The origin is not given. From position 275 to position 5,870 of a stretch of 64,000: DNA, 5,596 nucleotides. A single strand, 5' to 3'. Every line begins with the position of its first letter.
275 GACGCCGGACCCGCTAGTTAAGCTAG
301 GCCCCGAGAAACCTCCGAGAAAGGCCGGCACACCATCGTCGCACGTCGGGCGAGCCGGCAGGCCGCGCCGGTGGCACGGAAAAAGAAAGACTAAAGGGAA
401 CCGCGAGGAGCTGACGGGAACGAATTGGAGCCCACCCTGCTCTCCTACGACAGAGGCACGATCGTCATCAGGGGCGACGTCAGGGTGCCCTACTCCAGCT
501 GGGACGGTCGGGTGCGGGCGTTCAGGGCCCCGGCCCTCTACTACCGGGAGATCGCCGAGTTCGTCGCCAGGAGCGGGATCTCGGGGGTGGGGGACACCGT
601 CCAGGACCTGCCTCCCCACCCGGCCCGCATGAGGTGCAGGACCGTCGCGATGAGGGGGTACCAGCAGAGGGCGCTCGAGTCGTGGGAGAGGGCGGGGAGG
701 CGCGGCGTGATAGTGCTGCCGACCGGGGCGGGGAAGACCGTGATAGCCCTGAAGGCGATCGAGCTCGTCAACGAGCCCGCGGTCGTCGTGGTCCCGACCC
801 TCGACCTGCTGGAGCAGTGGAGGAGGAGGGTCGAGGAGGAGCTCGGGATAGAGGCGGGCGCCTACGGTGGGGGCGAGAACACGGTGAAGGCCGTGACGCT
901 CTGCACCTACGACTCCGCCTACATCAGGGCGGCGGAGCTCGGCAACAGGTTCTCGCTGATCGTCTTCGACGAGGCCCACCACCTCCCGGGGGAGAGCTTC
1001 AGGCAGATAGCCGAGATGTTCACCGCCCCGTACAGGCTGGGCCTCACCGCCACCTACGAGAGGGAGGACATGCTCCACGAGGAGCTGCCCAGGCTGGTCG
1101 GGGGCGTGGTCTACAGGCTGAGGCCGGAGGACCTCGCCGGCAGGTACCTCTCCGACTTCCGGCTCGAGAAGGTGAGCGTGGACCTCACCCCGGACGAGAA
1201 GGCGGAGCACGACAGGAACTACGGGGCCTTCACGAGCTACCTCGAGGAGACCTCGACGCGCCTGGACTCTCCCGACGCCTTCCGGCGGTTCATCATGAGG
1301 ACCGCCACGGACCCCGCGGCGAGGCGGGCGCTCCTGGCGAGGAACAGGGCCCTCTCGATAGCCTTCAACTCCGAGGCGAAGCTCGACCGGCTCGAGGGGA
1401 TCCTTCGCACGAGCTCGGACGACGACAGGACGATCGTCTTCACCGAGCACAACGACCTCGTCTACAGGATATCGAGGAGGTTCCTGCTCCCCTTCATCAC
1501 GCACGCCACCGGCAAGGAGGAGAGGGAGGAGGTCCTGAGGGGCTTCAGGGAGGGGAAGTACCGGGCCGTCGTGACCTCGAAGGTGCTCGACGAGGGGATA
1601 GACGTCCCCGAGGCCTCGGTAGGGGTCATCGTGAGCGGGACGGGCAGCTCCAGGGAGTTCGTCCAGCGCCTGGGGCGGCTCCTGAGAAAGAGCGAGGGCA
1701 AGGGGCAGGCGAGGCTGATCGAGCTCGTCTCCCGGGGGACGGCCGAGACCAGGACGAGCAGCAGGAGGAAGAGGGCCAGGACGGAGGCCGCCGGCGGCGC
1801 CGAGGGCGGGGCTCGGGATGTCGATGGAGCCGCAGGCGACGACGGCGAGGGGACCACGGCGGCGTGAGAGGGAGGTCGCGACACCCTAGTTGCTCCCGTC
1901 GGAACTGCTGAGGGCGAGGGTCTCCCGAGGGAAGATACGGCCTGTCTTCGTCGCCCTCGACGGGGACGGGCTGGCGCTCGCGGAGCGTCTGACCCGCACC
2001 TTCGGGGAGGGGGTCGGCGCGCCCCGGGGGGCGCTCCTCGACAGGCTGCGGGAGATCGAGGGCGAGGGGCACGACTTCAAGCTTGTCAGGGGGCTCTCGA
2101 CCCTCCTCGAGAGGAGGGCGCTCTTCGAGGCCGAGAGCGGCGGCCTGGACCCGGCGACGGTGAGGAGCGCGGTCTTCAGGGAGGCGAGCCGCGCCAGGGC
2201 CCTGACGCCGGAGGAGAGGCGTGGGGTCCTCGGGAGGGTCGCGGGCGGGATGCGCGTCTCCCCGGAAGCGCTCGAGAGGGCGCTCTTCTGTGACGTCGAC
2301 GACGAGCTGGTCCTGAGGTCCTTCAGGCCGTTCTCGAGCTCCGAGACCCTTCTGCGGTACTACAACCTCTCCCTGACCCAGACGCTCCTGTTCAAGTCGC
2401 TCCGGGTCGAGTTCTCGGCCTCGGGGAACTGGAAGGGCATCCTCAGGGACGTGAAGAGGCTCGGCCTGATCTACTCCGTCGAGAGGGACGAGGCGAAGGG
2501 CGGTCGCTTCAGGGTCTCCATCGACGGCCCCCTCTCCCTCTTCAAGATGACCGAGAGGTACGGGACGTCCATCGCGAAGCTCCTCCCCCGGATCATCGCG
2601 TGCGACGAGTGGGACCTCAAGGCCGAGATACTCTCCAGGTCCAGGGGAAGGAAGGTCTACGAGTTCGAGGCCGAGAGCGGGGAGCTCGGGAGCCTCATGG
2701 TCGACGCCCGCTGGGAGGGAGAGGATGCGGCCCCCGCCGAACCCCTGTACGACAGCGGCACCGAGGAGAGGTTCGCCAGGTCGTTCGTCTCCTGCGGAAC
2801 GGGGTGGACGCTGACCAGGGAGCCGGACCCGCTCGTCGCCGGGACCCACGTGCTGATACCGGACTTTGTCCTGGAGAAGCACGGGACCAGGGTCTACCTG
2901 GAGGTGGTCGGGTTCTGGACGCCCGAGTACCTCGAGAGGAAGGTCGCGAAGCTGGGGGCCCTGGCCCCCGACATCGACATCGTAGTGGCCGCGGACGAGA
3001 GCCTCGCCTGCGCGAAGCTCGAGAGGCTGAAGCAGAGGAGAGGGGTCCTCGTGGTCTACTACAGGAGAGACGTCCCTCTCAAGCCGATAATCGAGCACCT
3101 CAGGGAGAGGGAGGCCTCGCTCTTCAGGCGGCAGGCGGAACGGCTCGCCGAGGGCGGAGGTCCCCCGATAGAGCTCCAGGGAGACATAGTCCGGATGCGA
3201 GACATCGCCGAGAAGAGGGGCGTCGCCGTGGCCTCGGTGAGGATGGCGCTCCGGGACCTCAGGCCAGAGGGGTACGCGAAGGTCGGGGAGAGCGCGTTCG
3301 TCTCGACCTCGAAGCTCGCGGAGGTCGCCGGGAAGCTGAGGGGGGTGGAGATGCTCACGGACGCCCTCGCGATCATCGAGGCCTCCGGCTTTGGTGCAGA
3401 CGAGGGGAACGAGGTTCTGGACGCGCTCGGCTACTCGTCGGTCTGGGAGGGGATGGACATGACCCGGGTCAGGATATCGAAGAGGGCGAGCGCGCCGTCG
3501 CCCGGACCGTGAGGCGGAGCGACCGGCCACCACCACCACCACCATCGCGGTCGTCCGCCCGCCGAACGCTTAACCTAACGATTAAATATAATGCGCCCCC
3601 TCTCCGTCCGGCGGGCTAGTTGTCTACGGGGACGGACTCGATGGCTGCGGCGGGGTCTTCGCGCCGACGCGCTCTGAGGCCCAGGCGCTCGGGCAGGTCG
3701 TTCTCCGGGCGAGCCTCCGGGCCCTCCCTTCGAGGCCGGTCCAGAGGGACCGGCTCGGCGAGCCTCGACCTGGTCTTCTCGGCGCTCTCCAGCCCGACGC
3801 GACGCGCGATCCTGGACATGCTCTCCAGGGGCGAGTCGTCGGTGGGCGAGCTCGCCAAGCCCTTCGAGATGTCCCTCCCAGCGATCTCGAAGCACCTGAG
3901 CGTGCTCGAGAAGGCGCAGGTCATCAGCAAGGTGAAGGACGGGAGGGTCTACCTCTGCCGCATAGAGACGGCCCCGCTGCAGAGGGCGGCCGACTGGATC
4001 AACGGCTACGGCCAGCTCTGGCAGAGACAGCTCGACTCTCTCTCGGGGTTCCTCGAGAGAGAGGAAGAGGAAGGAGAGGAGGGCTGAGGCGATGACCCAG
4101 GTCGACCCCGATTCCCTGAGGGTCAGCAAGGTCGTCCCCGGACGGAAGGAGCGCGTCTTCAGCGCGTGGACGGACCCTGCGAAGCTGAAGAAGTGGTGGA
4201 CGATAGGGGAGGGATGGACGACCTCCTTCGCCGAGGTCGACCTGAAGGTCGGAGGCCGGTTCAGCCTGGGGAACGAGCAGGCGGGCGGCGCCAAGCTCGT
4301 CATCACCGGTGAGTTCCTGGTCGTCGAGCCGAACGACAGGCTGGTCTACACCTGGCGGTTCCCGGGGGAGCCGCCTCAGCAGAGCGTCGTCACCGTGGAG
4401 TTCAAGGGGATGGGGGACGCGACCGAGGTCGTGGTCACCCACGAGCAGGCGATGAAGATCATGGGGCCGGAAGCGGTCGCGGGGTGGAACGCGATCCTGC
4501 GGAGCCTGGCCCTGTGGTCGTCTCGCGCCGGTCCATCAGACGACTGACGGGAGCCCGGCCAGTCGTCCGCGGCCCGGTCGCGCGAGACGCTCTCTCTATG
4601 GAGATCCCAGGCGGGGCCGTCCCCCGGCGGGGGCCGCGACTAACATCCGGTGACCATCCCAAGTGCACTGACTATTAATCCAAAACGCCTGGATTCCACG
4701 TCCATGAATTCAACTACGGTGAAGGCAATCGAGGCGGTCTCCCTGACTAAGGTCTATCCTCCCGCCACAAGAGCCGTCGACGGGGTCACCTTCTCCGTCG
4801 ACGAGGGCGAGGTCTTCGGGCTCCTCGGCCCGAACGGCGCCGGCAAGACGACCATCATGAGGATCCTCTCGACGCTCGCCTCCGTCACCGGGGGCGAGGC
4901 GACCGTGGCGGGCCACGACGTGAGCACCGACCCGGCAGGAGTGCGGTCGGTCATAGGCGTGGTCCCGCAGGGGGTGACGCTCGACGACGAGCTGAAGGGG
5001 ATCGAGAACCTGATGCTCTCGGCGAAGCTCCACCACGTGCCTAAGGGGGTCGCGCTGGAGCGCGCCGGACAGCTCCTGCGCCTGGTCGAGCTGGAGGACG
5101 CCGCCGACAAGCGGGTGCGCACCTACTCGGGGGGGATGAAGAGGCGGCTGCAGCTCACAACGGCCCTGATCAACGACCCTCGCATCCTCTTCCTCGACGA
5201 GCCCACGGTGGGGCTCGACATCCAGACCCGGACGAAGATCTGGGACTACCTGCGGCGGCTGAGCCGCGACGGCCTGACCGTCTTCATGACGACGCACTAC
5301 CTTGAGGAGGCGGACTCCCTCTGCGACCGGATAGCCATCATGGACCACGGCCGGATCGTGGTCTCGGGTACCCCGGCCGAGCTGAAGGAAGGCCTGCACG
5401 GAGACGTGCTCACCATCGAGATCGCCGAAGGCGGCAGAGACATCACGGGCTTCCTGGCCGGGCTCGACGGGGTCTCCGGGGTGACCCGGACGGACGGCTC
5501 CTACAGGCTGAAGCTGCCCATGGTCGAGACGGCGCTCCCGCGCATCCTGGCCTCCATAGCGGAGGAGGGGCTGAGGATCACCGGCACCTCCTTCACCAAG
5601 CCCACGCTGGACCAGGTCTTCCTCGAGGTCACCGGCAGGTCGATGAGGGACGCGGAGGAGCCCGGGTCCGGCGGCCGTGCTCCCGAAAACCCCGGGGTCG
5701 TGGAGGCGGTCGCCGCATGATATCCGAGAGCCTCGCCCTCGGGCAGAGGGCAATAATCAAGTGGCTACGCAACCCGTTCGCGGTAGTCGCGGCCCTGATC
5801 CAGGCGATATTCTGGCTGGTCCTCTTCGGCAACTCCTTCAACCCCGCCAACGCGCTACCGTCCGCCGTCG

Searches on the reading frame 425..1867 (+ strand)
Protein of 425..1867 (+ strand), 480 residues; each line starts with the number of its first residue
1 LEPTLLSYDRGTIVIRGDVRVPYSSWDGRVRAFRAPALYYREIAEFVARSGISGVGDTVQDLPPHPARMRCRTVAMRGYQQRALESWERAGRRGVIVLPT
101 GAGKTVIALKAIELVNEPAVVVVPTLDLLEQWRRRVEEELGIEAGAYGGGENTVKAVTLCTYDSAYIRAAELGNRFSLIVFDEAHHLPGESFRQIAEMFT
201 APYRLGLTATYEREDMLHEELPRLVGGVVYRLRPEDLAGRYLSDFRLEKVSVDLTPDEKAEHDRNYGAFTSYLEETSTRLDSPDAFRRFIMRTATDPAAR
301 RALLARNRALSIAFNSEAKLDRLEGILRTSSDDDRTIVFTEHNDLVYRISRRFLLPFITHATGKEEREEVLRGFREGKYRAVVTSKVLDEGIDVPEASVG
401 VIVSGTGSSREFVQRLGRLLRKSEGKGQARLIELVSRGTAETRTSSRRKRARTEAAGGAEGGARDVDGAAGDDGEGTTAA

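Call 29: search_protein_families(library=pfam, proteins=[window:425-1867:+], max_evalue=0.00001)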
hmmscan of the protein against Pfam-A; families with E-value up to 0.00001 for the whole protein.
window:425-1867:+ (480 aa): 5 families
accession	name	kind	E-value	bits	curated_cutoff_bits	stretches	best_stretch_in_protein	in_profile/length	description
PF04851.21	ResIII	-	2.9e-32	112.3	22.5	1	75-213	3-164/164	Type III restriction enzyme, res subunit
PF16203.11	ERCC3_RAD25_C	-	2.4e-17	63.5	27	1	331-450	58-183/248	ERCC3/RAD25/XPB C-terminal helicase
PF00271.37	Helicase_C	-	5e-16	59.4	23.5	1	319-422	2-109/110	Helicase conserved C-terminal domain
PF18458.6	XPB_DRD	-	1.3e-15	57.4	26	1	6-53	1-52/57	Xeroderma pigmentosum group B helicase damage recognition domain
PF00270.35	DEAD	-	2.9e-11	43.8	26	1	79-213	3-162/167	DEAD/DEAH box helicase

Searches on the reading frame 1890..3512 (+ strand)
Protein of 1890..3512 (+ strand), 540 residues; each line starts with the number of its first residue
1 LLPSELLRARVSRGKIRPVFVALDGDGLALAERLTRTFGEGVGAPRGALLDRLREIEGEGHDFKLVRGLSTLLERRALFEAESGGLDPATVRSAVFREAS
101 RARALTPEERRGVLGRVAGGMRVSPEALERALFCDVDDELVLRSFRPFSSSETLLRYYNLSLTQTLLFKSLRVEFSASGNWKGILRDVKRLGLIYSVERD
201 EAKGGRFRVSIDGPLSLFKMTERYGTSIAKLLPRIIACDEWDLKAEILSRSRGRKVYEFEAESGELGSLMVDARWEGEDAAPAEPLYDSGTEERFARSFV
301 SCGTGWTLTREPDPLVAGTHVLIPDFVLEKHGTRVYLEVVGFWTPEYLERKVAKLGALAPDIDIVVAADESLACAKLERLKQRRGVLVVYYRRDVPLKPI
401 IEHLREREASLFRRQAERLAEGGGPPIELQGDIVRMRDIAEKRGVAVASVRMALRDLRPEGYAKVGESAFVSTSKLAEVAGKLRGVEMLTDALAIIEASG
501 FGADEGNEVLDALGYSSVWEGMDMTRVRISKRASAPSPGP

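Call 29: search_protein_families(library=pfam, proteins=[window:1890-3512:+], max_evalue=0.00001)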
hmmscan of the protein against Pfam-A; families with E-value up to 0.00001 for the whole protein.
window:1890-3512:+ (540 aa): 1 family
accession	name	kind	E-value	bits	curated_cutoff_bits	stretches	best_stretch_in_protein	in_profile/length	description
PF05626.16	DUF790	-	3.3e-115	385.4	28.8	1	1-403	1-386/387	Protein of unknown function (DUF790)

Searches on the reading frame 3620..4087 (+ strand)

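Call 29: search_protein_families(library=pfam, proteins=[window:3620-4087:+], max_evalue=0.00001)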
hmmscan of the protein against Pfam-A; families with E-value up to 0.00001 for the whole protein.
window:3620-4087:+ (155 aa): 2 families
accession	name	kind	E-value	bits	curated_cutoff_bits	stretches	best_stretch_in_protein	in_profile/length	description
PF01022.26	HTH_5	-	1.2e-12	47.9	22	1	58-104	1-47/47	Bacterial regulatory protein, arsR family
PF12840.13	HTH_20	-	4.3e-12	46.3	27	1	56-102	1-48/51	Helix-turn-helix domain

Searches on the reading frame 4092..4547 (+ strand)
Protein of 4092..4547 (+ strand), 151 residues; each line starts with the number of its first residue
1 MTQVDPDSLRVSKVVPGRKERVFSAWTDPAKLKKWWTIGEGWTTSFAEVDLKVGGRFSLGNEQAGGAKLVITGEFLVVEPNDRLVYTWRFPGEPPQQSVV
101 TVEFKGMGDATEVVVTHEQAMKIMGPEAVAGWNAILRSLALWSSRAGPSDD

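Call 29: search_protein_families(library=pfam, proteins=[window:4092-4547:+], max_evalue=0.00001)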
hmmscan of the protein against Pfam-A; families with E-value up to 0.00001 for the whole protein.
window:4092-4547:+ (151 aa): 1 family
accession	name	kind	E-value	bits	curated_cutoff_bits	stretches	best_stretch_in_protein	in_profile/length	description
PF08327.17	AHSA1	-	8.1e-29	100.8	22.1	1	20-140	5-121/125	Activator of Hsp90 ATPase homolog 1-like protein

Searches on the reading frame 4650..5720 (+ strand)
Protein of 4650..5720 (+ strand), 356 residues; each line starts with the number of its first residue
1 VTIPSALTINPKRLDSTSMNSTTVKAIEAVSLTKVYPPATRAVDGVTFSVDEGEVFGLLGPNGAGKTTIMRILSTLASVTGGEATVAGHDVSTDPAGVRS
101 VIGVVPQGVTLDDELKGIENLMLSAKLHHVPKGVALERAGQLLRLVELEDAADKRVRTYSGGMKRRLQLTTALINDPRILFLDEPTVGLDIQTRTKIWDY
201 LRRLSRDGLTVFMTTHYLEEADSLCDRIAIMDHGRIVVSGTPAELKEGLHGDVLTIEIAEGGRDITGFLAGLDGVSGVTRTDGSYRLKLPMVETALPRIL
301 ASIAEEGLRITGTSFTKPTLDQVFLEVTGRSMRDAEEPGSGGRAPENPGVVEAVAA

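Call 29: search_protein_families(library=pfam, proteins=[window:4650-5720:+], max_evalue=0.00001)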
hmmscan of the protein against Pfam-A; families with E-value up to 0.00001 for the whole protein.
window:4650-5720:+ (356 aa): 3 families
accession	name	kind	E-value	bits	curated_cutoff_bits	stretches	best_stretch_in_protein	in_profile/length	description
PF00005.33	ABC_tran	-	4.9e-30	105.4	25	1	44-186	2-136/137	ABC transporter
PF13304.12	AAA_21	-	1e-15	59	27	1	142-216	221-298/304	AAA domain, putative AbiEii toxin, Type IV TA system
PF13732.12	DrrA1-3_C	-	8.6e-11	42.8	27.4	1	240-328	1-81/81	ATP-binding protein DrrA1-3-like, C-terminal domain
